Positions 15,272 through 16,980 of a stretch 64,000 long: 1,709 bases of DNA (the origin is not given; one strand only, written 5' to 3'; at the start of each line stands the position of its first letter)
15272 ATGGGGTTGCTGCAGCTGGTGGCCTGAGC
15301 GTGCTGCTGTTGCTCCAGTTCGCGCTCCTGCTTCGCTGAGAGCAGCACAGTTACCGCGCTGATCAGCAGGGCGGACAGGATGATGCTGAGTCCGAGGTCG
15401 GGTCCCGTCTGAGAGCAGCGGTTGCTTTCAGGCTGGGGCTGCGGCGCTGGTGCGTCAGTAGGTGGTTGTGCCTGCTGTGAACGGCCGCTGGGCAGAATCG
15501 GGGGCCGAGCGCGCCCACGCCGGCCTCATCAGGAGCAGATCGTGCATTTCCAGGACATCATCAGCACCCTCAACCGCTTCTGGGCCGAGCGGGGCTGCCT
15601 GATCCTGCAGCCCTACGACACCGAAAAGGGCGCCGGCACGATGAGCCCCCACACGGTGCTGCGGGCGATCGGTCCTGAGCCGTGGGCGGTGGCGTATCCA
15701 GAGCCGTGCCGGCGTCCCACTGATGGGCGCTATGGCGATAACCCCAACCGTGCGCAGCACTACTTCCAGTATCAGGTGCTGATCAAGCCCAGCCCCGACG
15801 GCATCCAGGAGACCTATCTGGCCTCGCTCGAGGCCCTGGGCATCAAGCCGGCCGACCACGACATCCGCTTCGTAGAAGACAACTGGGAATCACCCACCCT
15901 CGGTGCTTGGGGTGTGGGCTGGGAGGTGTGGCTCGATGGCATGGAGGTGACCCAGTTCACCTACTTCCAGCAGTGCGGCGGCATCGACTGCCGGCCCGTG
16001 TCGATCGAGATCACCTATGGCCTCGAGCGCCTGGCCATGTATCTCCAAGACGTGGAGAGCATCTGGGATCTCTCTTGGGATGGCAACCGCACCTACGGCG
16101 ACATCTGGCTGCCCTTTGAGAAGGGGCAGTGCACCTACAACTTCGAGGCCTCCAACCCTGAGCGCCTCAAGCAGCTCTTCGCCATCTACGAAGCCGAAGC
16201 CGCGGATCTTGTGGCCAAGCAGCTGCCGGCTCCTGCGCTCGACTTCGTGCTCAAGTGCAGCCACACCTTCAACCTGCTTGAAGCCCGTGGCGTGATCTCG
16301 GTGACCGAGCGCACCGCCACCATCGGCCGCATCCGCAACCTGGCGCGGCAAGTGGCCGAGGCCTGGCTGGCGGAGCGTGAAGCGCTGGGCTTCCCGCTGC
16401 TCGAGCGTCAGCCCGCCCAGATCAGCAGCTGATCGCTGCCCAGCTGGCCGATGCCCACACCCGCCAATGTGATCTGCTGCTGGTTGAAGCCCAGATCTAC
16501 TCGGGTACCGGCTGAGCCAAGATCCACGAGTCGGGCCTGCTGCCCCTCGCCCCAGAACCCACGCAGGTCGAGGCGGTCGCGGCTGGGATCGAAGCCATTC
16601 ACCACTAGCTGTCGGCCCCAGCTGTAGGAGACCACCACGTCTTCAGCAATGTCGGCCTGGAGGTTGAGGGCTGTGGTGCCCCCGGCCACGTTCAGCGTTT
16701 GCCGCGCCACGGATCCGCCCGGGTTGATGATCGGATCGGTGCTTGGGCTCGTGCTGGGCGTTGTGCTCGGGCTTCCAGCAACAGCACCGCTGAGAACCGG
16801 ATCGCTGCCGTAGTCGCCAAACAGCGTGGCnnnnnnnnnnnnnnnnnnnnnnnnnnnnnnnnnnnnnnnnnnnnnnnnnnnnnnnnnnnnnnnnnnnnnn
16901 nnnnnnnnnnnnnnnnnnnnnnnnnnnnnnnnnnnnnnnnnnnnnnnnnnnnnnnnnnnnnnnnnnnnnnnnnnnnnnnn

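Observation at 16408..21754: Chitinase - LuxR - LysM cassette next to comEC: candidate chitin-sensing surface/competence module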

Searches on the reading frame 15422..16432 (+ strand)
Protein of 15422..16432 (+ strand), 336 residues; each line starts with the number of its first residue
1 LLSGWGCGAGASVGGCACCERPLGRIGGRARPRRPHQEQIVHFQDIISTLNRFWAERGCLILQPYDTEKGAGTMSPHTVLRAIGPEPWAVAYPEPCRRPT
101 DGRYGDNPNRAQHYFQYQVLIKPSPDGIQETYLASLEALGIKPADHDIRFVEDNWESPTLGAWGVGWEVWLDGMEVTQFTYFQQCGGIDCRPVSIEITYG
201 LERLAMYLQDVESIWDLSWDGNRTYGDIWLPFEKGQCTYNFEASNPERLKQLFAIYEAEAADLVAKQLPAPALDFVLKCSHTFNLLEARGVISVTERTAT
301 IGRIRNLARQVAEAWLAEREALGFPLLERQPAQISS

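Call 3: search_protein_families(library=pfam, proteins=[window:15422-16432:+], max_evalue=0.01)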
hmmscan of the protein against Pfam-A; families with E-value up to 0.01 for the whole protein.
window:15422-16432:+ (336 aa): 1 family
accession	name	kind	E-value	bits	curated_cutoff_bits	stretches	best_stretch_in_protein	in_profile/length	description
PF02091.20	tRNA-synt_2e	-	2.7e-142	473.4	27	1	43-320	1-278/278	Glycyl-tRNA synthetase alpha subunit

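Call 4: search_protein_families(library=ncbifam, proteins=[window:15422-16432:+], max_evalue=0.01)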
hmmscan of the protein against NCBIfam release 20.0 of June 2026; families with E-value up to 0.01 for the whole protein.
window:15422-16432:+ (336 aa): 3 families
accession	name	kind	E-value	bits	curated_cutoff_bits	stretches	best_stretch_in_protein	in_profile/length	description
TIGR00388.1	glyQ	equivalog_domain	1.2e-149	497.4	361.45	1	42-327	2-291/293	glycine--tRNA ligase subunit alpha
NF011499.0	PRK14908.1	equivalog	2.1e-149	499.8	1244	1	38-333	2-297/998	glycine--tRNA ligase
NF006827.1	PRK09348.1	equivalog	1.3e-142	474.1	369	1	42-316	1-275/276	glycine--tRNA ligase subunit alpha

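Call 5: find_related_loci(query=window:15530-16432:+, collection=genome_contigs, flank=10000)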
Query window:15530-16432:+ (300 aa) in genome_contigs; peptide patterns used: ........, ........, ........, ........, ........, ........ (x = any residue, [..] = any of these).
600 stretches matched a pattern (row limit reached: there are more); 589 encode a relative of the query (tblastn E <= 1e-3); the best 80 are kept; 80 distinct loci.
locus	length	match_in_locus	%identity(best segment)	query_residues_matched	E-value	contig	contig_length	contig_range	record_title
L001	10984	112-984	95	5-295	0e+0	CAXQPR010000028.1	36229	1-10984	MAG: Salipiger bermudensis isolate 3um_C4B0804_5.29 genome assembly, contig: k127_316492, whole genome shotgun sequence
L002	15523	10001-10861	96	5-291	0e+0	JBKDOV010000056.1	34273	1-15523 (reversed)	MAG: Cyanobacteriota bacterium isolate samp_2145_metabat2_127 samp_2145_615996, whole genome shotgun sequence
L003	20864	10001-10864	95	5-292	0e+0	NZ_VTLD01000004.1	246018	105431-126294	Synechococcus sp. PH41509 Syn_PH4-1509.4, whole genome shotgun sequence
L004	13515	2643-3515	92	5-295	0e+0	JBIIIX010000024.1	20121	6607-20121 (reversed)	MAG: Cyanobium sp. isolate ME2001-09-10pf_3300042914_group1_bin231 Rohwer_bin1296_scaffold_2058_c1, whole genome shotgun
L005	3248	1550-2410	94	5-291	0e+0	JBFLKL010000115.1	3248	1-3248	MAG: Synechococcaceae cyanobacterium isolate RS3.bin24 k97_149946, whole genome shotgun sequence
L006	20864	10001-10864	92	5-292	0e+0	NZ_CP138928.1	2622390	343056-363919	Synechococcus sp. WH 8017 chromosome, complete genome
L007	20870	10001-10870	91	7-296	0e+0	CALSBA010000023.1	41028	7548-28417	MAG: Synechococcus sp. UW140 isolate JJ-MO2A5-297-1-mx-bin683 genome assembly, contig: JJ-MO2A5-297-C46, whole genome sh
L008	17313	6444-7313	91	7-296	0e+0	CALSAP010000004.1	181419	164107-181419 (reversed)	MAG: Synechococcus sp. UW140 isolate JJ-MO2C4-301-1-mx-bin691 genome assembly, contig: JJ-MO2C4-301-C17, whole genome sh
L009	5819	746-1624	91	5-297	0e+0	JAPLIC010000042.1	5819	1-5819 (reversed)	MAG: Cyanobacteriota bacterium isolate LacPavin_0818_WC50_MAG_62_30 LacPavin_0818_WC50_scaffold_912538, whole genome sho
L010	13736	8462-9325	93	5-292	0e+0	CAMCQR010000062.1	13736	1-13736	MAG: Synechococcus sp. UW140 isolate TE-08apr19-66 genome assembly, contig: TE-08apr19-C5682, whole genome shotgun seque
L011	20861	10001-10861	91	5-291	0e+0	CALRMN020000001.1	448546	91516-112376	MAG: Synechococcus sp. UW140 isolate JJ-KV1283-160-1-mx-bin602 genome assembly, contig: JJ-KV1283-160-C1, whole genome s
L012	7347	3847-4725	91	5-297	0e+0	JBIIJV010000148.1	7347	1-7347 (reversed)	MAG: Cyanobium sp. isolate ME2001-10-09pf_3300042861_group1_bin190 Rohwer_bin1299_scaffold_13571_c1, whole genome shotgu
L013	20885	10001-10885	90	5-300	0e+0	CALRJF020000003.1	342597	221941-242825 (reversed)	MAG: Candidatus Sulfopaludibacter sp. SbA3 isolate JJ-JE56-12-5-mx-bin561 genome assembly, contig: JJ-RDS2A6-199-C3, who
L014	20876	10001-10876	88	1-292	3e-175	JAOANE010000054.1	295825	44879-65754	MAG: Candidatus Regnicoccus frigidus MAG-AL1 Ga0222650_1000001, whole genome shotgun sequence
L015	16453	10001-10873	84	4-294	3e-174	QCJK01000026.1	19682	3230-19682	Prochlorococcus sp. AG-409-B05 Ga0171872_126, whole genome shotgun sequence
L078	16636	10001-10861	91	5-291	0e+0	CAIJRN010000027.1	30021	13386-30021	MAG: uncultured cyanobacterium isolate Umea1p2_bin-0011 genome assembly, contig: bin-0011:27/86, whole genome shotgun se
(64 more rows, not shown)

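Call 62: search_protein_families(library=pfam, proteins=[L008:9711-11231:+, L008:11279-12787:+, L008:15124-16095:+, L008:7520-8554:-, L078:10976-11575:+, L078:11830-13593:-, L007:16573-17478:+, L007:11071-12744:-, L004:4364-6334:-, L004:8238-9659:+], max_evalue=0.001)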
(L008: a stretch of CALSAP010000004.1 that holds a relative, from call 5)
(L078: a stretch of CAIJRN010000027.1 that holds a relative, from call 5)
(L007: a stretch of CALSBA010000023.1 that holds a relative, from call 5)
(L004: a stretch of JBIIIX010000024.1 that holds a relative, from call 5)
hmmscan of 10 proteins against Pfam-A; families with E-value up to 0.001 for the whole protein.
L008:9711-11231:+ (506 aa): 3 families
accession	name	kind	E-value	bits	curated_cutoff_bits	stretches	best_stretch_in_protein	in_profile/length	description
PF00884.28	Sulfatase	-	9.9e-43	147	25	1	10-346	1-300/301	Sulfatase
PF14707.11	Sulfatase_C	-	6.2e-06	27.2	30.9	1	386-452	2-75/127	C-terminal region of aryl-sulfatase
PF16347.10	SGSH_C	-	7.8e-06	26.6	29.3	1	305-347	11-53/154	N-sulphoglucosamine sulphohydrolase, C-terminal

L008:11279-12787:+ (502 aa): 3 families
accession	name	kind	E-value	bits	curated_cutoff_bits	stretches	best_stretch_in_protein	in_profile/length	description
PF00884.28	Sulfatase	-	4.1e-49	168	25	1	21-351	1-300/301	Sulfatase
PF16347.10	SGSH_C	-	0.00019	22.1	29.3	0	312-351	13-52/154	N-sulphoglucosamine sulphohydrolase, C-terminal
PF14707.11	Sulfatase_C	-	0.00053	21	30.9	0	390-445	1-69/127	C-terminal region of aryl-sulfatase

L008:15124-16095:+ (323 aa): 1 family
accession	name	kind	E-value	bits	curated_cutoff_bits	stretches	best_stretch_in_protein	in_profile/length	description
PF03781.23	FGE-sulfatase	-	6.8e-80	268.8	23.3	1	28-320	2-254/255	Sulfatase-modifying factor enzyme 1-like domain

L008:7520-8554:- (344 aa): 0 families

L078:10976-11575:+ (199 aa): 0 families

L078:11830-13593:- (587 aa): 19 families
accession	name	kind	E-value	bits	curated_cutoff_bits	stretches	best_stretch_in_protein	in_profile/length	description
PF13432.12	TPR_16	-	1.8e-21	76.6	32.7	4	11-71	3-63/65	Tetratricopeptide repeat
PF00515.34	TPR_1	-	1.9e-21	75.4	27.8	2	107-136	1-30/34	Tetratricopeptide repeat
PF07719.23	TPR_2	-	7e-21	73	27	2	75-105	3-33/34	Tetratricopeptide repeat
PF13428.12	TPR_14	-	3.4e-20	70.9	23.5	1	74-114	2-42/44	Tetratricopeptide repeat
PF14559.12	TPR_19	-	1.3e-18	67.5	25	2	87-150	5-68/68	Tetratricopeptide repeat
PF13181.12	TPR_8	-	1.3e-18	65.9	25.7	0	209-241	1-33/34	Tetratricopeptide repeat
PF13424.12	TPR_12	-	8.8e-17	61.5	30.1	1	74-137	4-75/77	Tetratricopeptide repeat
PF13431.12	TPR_17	-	1.2e-15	56.9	24.4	0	96-127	2-33/34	Tetratricopeptide repeat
PF13414.12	TPR_11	-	1.8e-15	56.7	26.8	1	222-252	7-37/42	TPR repeat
PF23914.1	TPR_CcmH_CycH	-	5e-14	52.9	42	1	166-249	7-90/158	Cytochrome c-type biogenesis protein H TPR domain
PF13176.12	TPR_7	-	2.9e-13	49.2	27.9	0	75-108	1-34/36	Tetratricopeptide repeat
PF13371.12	TPR_9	-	1e-12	48.3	35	2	83-150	5-72/73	Tetratricopeptide repeat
PF13374.12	TPR_10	-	4.1e-10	39.8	27.5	1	75-103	4-32/42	Tetratricopeptide repeat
PF07721.20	TPR_4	-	1.1e-08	35.3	27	1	74-98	2-26/26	Tetratricopeptide repeat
PF13429.12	TPR_15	-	6.4e-07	29.5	26.2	1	74-245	10-182/280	Tetratricopeptide repeat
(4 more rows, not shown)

L007:16573-17478:+ (301 aa): 2 families
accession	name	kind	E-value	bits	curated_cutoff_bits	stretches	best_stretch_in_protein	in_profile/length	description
PF01758.21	SBF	-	8.3e-12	45.6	24.3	1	16-203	4-189/191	Sodium Bile acid symporter family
PF13593.11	SBF_like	-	2e-05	24.5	25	1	11-195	32-208/313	SBF-like CPA transporter family (DUF4137)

L007:11071-12744:- (557 aa): 0 families

L004:4364-6334:- (656 aa): 3 families
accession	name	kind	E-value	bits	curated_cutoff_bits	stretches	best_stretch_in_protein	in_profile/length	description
PF02775.26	TPP_enzyme_C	-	3e-56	189.9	21.9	1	449-597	1-151/151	Thiamine pyrophosphate enzyme, C-terminal TPP binding domain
PF00205.28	TPP_enzyme_M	-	3.4e-52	176.2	30.4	1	255-390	1-137/137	Thiamine pyrophosphate enzyme, central domain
PF02776.23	TPP_enzyme_N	-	2.9e-40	137.2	26.8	1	62-179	3-118/119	Thiamine pyrophosphate enzyme, N-terminal TPP binding domain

L004:8238-9659:+ (473 aa): 1 family
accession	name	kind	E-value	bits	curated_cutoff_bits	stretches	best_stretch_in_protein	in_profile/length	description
PF00589.27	Phage_integrase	-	3.4e-09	37.1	27.1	1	300-452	10-167/172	Phage integrase family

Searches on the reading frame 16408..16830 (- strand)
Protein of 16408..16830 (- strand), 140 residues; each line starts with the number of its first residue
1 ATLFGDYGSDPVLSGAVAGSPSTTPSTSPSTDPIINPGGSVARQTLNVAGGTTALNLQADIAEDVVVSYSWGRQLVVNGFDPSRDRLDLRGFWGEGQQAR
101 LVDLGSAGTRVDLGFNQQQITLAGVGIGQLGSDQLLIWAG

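Call 64: search_protein_families(library=pfam, proteins=[window:16408-16830:-], max_evalue=10)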
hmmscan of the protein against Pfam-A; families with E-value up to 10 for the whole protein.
window:16408-16830:- (140 aa): 0 families
